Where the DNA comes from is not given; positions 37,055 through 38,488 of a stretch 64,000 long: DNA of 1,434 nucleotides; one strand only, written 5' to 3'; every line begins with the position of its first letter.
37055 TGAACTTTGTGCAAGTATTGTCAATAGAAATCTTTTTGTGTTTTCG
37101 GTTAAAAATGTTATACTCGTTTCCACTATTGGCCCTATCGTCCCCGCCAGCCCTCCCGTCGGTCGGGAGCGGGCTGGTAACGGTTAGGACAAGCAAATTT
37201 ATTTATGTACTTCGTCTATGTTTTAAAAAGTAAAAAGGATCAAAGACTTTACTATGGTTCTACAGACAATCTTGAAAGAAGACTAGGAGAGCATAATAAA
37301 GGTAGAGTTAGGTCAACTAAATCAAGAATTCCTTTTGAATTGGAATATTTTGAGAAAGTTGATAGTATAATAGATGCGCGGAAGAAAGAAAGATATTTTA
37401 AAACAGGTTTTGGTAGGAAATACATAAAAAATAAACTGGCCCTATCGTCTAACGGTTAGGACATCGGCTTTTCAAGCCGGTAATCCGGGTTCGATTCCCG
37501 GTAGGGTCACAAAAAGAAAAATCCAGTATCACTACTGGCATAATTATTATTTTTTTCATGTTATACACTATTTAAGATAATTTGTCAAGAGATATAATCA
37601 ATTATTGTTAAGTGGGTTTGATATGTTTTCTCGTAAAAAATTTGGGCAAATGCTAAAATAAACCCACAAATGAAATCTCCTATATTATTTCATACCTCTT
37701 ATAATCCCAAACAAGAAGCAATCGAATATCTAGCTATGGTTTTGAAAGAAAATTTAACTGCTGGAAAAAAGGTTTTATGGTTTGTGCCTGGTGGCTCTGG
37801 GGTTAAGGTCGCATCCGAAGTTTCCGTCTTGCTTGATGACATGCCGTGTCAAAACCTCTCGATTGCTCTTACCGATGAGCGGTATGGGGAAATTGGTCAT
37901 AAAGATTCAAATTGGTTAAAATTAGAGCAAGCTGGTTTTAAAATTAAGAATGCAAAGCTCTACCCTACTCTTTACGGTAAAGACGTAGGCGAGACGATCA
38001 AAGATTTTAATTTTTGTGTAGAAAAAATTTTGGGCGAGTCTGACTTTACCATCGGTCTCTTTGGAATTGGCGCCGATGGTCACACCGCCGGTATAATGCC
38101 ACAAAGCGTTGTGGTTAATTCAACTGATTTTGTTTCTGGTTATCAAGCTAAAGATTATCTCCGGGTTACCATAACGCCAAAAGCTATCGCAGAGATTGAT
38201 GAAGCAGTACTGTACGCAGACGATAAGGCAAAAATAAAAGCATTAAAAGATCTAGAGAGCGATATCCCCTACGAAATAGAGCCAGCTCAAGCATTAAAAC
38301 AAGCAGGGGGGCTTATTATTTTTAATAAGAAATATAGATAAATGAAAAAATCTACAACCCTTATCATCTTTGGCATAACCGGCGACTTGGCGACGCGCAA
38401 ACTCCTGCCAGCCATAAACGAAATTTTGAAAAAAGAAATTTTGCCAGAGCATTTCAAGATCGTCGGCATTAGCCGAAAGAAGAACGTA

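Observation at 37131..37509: Small GIY-YIG nuclease gene between a hairpin-interrupted 5' half-copy of tRNA-Glu and the intact tRNA-Glu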

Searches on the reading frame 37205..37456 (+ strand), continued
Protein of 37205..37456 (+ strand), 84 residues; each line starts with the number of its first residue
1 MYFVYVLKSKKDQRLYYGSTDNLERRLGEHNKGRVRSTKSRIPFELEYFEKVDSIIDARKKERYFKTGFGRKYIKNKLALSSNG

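Call 75: fold_search(model_id=the predicted structure, library=pdb)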
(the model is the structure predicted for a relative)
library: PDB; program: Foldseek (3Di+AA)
matches with E <= 10: 217; with E <= 0.001: 0
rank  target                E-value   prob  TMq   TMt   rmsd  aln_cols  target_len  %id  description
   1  1zg2_MODEL_1_A        2.6e-03  1.00  0.55  0.50   7.3        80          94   28  Solution NMR structure of the UPF0213 protein BH0048 from Bacillus halodurans. Northeast Structural Genomics t (released 2005-06-21)
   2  7cq2_A                3.8e-03  1.00  0.67  0.22   4.8        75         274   32  Crystal structure of Slx1-Slx4 (released 2021-06-16)
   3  6sei_C                5.7e-03  1.00  0.65  0.22   2.1        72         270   36  Recognition and processing of branched DNA substrates by Slx1-Slx4 nuclease (released 2019-09-25)
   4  7cq3_A                5.7e-03  1.00  0.65  0.20   2.7        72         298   30  Crystal structure of Slx1-Slx4 (released 2021-06-16)
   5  4xm5                  9.0e-03  1.00  0.66  0.22   3.5        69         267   30  C. glabrata Slx1. (released 2015-03-25)
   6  7cq2_B                1.8e-02  1.00  0.63  0.20   4.1        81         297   27  Crystal structure of Slx1-Slx4 (released 2021-06-16)
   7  4xlg_A                2.3e-02  1.00  0.57  0.20   4.0        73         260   29  C. glabrata Slx1 in complex with Slx4CCD. (released 2015-03-25)
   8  7cq4_A                2.7e-02  1.00  0.65  0.20   2.5        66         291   30  Crystal structure of Slx1-Slx4 in complex with 5'flap DNA (released 2021-06-16)
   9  1ln0_A                4.1e-01  0.80  0.54  0.50   3.4        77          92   19  Structure of the Catalytic Domain of Homing Endonuclease I-TevI (released 2002-10-30)
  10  1mk0                  5.3e-01  0.30  0.37  0.33   4.4        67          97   21  catalytic domain of intron endonuclease I-TevI, E75A mutant (released 2002-10-30)
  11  1ln0_B                7.4e-01  0.41  0.50  0.46   5.3        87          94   22  Structure of the Catalytic Domain of Homing Endonuclease I-TevI (released 2002-10-30)
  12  7qoh_h                8.4e-01  0.47  0.45  0.50   3.5        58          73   10  Unique vertex of the phicrAss001 virion with C5 symmetry imposed (released 2023-03-29)
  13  7qoh_g                8.4e-01  0.21  0.35  0.36   8.2        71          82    7  Unique vertex of the phicrAss001 virion with C5 symmetry imposed (released 2023-03-29)
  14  4v6u_Bl               8.4e-01  0.16  0.33  0.35   5.1        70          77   10  Promiscuous behavior of proteins in archaeal ribosomes revealed by cryo-EM: implications for evolution of eukaryotic  (released 2014-07-09)
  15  9znf_AO               9.0e-01  0.15  0.31  0.40   5.0        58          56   10  Cryo-EM structure of the Methanosarcina acetivorans 70S ribosome in complex with SriA and SriB (released 2026-01-28)
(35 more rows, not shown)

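Call 78: find_related_loci(query=A1, collection=viral_contigs, flank=1500)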
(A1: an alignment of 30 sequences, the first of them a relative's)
Query A1 (84 aa) in viral_contigs; peptide patterns used: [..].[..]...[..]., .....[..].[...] (x = any residue, [..] = any of these).
73 stretches matched a pattern; 1 encode a relative of the query (tblastn E <= 1e-3); 1 distinct loci.
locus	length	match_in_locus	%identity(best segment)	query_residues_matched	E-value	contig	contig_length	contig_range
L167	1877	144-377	58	1-78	1e-27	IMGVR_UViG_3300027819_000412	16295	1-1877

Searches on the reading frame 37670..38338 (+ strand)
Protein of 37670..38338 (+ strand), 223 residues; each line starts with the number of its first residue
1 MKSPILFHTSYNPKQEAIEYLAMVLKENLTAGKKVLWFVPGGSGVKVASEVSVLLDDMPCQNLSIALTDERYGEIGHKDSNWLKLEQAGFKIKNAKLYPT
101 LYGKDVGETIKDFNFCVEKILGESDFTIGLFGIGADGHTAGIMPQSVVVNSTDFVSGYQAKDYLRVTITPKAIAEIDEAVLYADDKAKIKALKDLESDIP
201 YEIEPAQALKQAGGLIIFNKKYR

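Call 29: find_homologous_proteins(query=window:37670-38338:+, max_evalue=1e-20)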
Query window:37670-38338:+ (223 aa): 219 proteins with E <= 1e-20 among 908 candidates; the best 120 are listed.
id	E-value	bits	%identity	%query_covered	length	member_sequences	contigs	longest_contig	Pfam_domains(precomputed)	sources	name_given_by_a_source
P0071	1.5e-143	494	100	100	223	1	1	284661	PF01182.27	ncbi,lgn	-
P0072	1.3e-69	252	54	96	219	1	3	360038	PF01182.27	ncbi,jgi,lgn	jgi:6-phosphogluconolactonase/glucosamine-6-phosphate isomerase/deaminase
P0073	3.5e-68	247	55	96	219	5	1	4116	PF01182.27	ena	-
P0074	5.4e-64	234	51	96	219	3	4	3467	PF01182.27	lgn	-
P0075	2.8e-58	215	50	93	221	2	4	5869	PF01182.27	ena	-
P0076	2.9e-58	215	49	91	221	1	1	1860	PF01182.27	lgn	-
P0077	6.9e-58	214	50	92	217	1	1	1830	PF01182.27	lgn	-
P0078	1.3e-57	213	50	91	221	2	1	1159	PF01182.27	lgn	-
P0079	2.5e-57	212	52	87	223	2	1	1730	PF01182.27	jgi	jgi:6-phosphogluconolactonase/glucosamine-6-phosphate isomerase/deaminase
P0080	3.9e-57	211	47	94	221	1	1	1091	PF01182.27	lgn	-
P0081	9.8e-57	210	48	89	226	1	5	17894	PF01182.27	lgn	-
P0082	5.6e-56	207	47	96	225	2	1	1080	PF01182.27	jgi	jgi:6-phosphogluconolactonase/glucosamine-6-phosphate isomerase/deaminase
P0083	3.6e-55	205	47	91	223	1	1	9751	PF01182.27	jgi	jgi:6-phosphogluconolactonase/glucosamine-6-phosphate isomerase/deaminase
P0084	1.7e-54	203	49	92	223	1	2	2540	PF01182.27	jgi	jgi:6-phosphogluconolactonase/glucosamine-6-phosphate isomerase/deaminase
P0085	5.6e-54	201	50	91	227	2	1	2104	PF01182.27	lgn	-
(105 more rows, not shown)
